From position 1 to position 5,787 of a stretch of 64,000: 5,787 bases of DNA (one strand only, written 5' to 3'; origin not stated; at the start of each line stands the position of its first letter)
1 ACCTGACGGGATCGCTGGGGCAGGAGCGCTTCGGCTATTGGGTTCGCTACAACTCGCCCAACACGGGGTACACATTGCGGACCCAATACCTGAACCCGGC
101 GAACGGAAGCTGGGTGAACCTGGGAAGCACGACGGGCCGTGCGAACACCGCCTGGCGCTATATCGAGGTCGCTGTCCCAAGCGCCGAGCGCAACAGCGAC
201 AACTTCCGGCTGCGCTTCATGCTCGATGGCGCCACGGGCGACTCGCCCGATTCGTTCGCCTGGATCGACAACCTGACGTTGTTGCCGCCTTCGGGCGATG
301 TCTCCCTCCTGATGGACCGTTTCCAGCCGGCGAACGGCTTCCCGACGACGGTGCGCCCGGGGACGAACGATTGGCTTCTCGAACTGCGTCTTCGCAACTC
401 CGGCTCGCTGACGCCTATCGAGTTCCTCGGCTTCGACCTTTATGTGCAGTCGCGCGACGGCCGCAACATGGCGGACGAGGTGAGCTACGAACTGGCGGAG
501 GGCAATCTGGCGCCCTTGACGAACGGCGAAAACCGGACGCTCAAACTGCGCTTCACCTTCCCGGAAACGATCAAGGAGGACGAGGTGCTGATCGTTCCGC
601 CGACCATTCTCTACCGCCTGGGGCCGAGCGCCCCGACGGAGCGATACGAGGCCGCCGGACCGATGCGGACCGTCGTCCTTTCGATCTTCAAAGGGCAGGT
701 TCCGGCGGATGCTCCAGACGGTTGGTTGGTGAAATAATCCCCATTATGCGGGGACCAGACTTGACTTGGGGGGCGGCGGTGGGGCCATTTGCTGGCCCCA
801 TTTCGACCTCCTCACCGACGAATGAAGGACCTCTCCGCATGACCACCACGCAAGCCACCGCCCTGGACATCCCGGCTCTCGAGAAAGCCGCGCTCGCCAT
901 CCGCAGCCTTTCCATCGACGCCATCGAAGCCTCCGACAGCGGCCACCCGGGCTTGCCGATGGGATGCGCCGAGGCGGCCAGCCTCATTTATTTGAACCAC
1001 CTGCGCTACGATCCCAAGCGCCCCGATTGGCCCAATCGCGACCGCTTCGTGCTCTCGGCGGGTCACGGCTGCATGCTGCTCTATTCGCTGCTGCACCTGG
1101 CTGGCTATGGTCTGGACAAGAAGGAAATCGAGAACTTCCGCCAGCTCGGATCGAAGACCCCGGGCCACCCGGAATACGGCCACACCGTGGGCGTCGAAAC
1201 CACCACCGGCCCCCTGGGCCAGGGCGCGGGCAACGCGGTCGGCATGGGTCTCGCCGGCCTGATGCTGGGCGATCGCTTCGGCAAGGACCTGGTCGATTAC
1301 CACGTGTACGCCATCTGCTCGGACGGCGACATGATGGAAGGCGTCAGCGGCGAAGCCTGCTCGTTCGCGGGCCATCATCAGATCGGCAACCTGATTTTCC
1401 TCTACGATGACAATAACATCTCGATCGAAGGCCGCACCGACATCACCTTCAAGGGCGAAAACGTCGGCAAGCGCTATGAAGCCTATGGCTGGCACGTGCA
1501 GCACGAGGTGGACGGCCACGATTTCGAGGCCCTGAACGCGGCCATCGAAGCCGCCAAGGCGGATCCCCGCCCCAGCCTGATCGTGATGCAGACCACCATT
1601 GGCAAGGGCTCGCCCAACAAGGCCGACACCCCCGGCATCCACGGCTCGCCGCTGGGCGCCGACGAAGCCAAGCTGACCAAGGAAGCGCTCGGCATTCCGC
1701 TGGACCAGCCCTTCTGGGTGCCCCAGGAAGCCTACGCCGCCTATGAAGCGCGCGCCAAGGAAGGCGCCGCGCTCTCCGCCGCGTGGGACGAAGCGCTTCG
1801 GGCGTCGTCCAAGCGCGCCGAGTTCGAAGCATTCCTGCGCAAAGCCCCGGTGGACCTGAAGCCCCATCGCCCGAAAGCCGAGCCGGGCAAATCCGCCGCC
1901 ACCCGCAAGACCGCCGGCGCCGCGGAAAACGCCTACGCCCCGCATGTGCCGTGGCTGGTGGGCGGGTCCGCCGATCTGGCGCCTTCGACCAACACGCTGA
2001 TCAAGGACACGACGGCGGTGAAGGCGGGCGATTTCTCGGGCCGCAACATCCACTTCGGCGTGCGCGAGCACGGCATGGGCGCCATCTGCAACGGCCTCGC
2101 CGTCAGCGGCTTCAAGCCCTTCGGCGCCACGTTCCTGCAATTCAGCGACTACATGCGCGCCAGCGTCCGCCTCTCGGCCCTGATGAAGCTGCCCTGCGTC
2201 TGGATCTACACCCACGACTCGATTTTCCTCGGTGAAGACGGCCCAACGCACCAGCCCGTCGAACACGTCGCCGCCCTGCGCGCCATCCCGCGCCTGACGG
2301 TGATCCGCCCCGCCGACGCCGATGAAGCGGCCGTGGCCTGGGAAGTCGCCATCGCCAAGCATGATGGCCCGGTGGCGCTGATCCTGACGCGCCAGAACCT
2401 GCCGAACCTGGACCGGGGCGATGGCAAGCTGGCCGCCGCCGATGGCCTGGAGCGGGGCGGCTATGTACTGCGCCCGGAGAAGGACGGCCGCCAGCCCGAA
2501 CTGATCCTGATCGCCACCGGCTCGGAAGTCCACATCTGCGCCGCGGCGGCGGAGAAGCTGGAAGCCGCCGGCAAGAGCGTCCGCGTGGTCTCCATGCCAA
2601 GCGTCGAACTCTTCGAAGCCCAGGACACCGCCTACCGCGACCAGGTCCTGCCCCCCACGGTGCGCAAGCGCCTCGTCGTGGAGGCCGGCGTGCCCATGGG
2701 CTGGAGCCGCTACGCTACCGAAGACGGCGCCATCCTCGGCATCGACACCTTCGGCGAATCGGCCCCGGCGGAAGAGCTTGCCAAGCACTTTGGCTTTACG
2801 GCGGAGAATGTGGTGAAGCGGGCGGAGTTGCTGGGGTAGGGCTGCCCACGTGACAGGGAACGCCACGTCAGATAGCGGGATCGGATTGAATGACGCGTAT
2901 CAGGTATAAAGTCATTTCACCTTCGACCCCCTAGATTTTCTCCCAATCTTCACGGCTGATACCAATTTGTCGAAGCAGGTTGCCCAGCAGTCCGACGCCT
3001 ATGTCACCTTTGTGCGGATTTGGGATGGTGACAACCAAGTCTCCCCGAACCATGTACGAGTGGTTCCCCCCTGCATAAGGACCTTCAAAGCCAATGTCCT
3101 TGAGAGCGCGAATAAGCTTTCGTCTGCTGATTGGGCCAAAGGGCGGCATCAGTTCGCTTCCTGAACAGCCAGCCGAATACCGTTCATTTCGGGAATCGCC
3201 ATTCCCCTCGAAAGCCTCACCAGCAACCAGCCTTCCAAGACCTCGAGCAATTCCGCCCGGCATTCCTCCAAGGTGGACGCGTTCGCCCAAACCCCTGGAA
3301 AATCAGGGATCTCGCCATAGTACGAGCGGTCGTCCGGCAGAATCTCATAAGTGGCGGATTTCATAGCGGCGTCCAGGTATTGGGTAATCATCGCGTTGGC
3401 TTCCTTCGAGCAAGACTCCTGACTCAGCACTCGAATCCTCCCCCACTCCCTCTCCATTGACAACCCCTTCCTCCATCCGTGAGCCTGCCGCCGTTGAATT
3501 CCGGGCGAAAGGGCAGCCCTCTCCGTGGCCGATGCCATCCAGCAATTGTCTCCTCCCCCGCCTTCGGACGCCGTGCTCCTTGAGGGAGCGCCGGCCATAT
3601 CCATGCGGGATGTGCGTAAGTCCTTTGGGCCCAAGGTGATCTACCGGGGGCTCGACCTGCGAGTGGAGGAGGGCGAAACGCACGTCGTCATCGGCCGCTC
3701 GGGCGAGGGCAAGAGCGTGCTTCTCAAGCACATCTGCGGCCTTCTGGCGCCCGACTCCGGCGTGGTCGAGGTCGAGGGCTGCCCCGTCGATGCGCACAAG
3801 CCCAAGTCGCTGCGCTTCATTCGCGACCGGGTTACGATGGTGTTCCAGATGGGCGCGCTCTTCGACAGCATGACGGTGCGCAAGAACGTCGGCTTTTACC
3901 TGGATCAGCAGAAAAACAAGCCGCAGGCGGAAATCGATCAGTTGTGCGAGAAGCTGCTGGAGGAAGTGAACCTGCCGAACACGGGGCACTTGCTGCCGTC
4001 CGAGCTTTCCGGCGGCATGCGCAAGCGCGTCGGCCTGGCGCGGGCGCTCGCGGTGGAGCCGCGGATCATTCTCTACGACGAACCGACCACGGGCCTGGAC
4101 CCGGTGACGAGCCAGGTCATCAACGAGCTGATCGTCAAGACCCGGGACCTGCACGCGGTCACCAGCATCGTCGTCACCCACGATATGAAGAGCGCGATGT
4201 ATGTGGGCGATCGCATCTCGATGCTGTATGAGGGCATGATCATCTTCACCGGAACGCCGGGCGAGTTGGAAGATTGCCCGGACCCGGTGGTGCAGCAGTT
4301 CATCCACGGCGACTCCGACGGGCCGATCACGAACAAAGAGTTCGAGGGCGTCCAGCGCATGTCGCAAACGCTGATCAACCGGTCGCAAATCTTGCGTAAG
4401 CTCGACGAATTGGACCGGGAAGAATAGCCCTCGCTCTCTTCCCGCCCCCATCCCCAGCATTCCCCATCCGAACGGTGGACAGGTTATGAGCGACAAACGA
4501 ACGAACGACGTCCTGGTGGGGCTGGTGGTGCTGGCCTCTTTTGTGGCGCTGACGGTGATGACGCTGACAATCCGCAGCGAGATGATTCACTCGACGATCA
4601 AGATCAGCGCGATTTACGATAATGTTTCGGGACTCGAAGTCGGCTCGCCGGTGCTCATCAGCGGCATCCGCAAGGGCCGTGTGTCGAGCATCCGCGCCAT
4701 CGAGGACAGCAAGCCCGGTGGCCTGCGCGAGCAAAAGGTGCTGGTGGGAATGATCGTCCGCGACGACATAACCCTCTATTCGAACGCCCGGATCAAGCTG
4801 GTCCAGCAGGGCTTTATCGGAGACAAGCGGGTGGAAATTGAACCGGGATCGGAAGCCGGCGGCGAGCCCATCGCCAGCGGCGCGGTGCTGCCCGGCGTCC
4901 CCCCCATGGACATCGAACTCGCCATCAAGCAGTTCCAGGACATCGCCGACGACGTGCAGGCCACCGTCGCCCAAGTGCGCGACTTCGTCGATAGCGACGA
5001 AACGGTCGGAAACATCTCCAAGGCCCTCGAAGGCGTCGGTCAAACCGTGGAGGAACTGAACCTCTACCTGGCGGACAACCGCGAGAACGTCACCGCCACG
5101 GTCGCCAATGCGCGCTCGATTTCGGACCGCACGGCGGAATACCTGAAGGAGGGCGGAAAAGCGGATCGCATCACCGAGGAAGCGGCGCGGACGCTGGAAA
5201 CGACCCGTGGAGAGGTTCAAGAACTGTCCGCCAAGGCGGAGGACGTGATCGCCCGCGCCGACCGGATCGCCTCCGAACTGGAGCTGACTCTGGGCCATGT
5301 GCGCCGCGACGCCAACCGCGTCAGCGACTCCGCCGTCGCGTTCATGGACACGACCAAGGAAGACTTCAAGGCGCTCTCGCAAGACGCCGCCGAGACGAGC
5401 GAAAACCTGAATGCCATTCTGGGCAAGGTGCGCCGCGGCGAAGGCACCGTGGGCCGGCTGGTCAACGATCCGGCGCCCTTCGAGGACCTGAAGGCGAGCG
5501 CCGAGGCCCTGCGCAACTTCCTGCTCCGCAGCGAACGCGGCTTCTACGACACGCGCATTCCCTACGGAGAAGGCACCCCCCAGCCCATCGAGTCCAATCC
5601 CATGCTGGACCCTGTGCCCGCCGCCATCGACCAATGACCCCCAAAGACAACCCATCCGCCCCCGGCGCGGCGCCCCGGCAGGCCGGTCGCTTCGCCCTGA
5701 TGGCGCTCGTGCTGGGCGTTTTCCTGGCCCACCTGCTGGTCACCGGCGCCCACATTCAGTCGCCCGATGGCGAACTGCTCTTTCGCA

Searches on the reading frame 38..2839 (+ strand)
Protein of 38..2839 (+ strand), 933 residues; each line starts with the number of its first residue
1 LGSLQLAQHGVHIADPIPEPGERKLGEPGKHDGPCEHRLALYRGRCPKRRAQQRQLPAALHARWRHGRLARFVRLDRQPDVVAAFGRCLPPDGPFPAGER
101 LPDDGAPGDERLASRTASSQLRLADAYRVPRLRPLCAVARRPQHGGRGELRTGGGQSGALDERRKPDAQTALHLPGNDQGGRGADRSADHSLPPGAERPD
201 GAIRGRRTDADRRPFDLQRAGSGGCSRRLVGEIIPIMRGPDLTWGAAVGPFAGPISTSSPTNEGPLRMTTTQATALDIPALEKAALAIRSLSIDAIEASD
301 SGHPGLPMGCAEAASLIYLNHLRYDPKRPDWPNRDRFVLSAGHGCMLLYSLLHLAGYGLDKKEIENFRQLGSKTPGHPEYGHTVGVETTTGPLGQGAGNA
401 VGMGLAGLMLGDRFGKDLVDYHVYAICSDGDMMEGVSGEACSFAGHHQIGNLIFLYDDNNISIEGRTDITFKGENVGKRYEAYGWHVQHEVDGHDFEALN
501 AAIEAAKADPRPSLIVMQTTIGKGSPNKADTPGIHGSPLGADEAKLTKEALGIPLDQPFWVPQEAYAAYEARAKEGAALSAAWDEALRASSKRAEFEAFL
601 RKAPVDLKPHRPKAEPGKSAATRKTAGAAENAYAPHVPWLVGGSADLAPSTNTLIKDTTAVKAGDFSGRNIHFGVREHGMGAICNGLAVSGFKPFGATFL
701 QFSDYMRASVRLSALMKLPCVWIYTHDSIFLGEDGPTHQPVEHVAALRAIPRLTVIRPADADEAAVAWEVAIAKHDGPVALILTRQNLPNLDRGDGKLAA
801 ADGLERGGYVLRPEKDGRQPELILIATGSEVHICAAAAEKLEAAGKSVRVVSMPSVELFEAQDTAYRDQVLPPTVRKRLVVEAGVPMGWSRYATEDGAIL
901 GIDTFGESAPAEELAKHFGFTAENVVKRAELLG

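Call 60: search_protein_families(library=pfam, proteins=[window:38-2839:+], max_evalue=0.001)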
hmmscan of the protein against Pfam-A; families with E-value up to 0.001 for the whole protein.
window:38-2839:+ (933 aa): 5 families
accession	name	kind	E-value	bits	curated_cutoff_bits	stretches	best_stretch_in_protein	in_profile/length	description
PF00456.26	Transketolase_N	-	4.7e-124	414.1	22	1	283-597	4-321/334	Transketolase, thiamine diphosphate binding domain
PF02779.29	Transket_pyr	-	8.5e-52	175.7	27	1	619-789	2-173/174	Transketolase, pyrimidine binding domain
PF22613.1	Transketolase_C_1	-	1.8e-42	144.6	27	1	807-921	1-113/113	Transketolase-like TK C-terminal domain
PF02780.25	Transketolase_C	-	7.4e-15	55.4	25.9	1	818-925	8-124/124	Transketolase, C-terminal domain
PF13292.11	DXP_synthase_N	-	0.00016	21.5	21.2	0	407-464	122-176/274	1-deoxy-D-xylulose-5-phosphate synthase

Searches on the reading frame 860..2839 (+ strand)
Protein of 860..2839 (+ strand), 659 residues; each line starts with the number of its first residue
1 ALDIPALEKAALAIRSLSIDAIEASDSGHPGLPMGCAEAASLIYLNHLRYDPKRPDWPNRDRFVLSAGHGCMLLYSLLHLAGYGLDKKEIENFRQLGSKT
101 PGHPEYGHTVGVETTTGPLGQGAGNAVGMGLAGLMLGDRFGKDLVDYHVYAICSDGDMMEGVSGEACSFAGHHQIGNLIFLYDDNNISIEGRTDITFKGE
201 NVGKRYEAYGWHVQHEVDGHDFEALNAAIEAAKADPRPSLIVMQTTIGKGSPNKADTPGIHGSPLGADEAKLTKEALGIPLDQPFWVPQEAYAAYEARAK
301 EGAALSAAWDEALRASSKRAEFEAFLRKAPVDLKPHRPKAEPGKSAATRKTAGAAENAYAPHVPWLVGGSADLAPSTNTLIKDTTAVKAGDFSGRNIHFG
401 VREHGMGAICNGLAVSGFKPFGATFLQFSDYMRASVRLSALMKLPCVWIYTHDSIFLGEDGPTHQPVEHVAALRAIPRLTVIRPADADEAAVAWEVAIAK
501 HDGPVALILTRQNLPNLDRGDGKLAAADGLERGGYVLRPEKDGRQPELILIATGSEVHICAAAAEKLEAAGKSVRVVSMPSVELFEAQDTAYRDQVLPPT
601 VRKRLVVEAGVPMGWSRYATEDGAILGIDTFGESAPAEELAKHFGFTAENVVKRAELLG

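Call 76: find_homologous_proteins(query=window:860-2839:+, max_evalue=1e-50)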
Query window:860-2839:+ (659 aa): 8000 proteins with E <= 1e-50 among 8000 candidates; the best 120 are listed.
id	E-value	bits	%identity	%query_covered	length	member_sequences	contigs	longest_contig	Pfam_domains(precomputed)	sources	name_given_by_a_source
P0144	0.0e+0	1507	100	100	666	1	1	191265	PF22613.2,PF02780.26,PF02779.30,PF00456.27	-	-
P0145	5.4e-270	916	63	100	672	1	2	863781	PF22613.2,PF02780.26,PF02779.30,PF00456.27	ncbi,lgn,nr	ncbi:transketolase [bacterium]|nr:transketolase [bacterium]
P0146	6.4e-267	905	63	100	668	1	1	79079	PF13292.12,PF22613.2,PF02780.26,PF02779.30,PF00456.27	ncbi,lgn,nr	ncbi:MAG: transketolase [Candidatus Sumerlaeota bacterium]|nr:transketolase [Candidatus Sumerlaeota 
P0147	6.8e-267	905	62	100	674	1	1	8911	PF13292.12,PF22613.2,PF02780.26,PF02779.30,PF00456.27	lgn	-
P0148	7.4e-266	902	63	100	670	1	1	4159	PF22613.2,PF02780.26,PF02779.30,PF00456.27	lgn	-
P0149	1.8e-265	901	62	100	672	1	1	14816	PF22613.2,PF02780.26,PF02779.30,PF00456.27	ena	-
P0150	3.4e-263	893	63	100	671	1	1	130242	PF22613.2,PF02780.26,PF02779.30,PF00456.27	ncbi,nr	ncbi:MAG: transketolase [Candidatus Sumerlaeia bacterium]|nr:transketolase [Candidatus Sumerlaeia ba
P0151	1.4e-262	891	63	100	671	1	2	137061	PF13292.12,PF22613.2,PF02780.26,PF02779.30,PF00456.27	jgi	jgi:transketolase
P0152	1.2e-261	888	62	100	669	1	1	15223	PF13292.12,PF22613.2,PF02780.26,PF02779.30,PF00456.27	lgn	-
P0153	3.5e-258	877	61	100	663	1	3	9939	PF22613.2,PF02780.26,PF02779.30,PF00456.27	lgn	-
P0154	1.5e-257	874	61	100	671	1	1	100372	PF13292.12,PF22613.2,PF02780.26,PF02779.30,PF00456.27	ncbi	-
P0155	7.9e-257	872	61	100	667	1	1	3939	PF13292.12,PF22613.2,PF02780.26,PF02779.30,PF00456.27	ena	-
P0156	1.8e-256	871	59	99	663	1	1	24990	PF13292.12,PF22613.2,PF02780.26,PF02779.30,PF00456.27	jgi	-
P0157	3.8e-254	863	61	100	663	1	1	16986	PF22613.2,PF02780.26,PF02779.30,PF00456.27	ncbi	-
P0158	8.6e-254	862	62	99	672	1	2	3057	PF22613.2,PF02780.26,PF02779.30,PF00456.27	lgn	-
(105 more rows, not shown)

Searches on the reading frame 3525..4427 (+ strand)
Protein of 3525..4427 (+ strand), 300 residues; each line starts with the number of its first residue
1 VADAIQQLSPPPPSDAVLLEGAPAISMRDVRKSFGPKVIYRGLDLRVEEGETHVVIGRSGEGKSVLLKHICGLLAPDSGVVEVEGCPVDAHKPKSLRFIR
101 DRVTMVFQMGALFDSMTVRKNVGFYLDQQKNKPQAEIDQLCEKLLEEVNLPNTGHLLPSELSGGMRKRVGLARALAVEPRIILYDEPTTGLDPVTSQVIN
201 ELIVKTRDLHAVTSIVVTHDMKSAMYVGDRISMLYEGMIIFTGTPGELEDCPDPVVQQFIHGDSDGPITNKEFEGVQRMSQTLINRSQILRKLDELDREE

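Call 60: search_protein_families(library=pfam, proteins=[window:3525-4427:+], max_evalue=0.001)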
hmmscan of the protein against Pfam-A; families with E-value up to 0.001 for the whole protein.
window:3525-4427:+ (300 aa): 1 family
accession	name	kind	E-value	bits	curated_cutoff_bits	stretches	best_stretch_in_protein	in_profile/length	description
PF00005.33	ABC_tran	-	1.7e-31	110.1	25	1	41-189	2-137/137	ABC transporter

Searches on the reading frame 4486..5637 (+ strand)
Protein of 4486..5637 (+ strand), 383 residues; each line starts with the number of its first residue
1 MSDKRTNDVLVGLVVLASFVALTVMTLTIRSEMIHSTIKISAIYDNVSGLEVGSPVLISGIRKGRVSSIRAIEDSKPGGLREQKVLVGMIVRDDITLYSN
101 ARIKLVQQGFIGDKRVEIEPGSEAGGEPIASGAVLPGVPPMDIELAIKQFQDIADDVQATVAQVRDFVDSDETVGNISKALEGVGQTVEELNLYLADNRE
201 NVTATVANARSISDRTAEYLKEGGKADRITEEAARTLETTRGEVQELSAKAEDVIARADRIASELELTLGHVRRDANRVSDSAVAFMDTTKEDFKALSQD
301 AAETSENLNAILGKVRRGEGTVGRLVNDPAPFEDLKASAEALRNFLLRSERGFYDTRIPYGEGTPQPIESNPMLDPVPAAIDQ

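Call 60: search_protein_families(library=pfam, proteins=[window:4486-5637:+], max_evalue=0.001)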
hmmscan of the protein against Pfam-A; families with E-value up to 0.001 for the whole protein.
window:4486-5637:+ (383 aa): 2 families
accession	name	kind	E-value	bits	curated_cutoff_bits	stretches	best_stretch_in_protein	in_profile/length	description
PF02470.25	MlaD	-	4.5e-12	46.5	25.1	1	38-121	3-81/81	MlaD protein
PF06103.16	DUF948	-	0.00057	20.5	37.2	0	269-322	17-70/89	Bacterial protein of unknown function (DUF948)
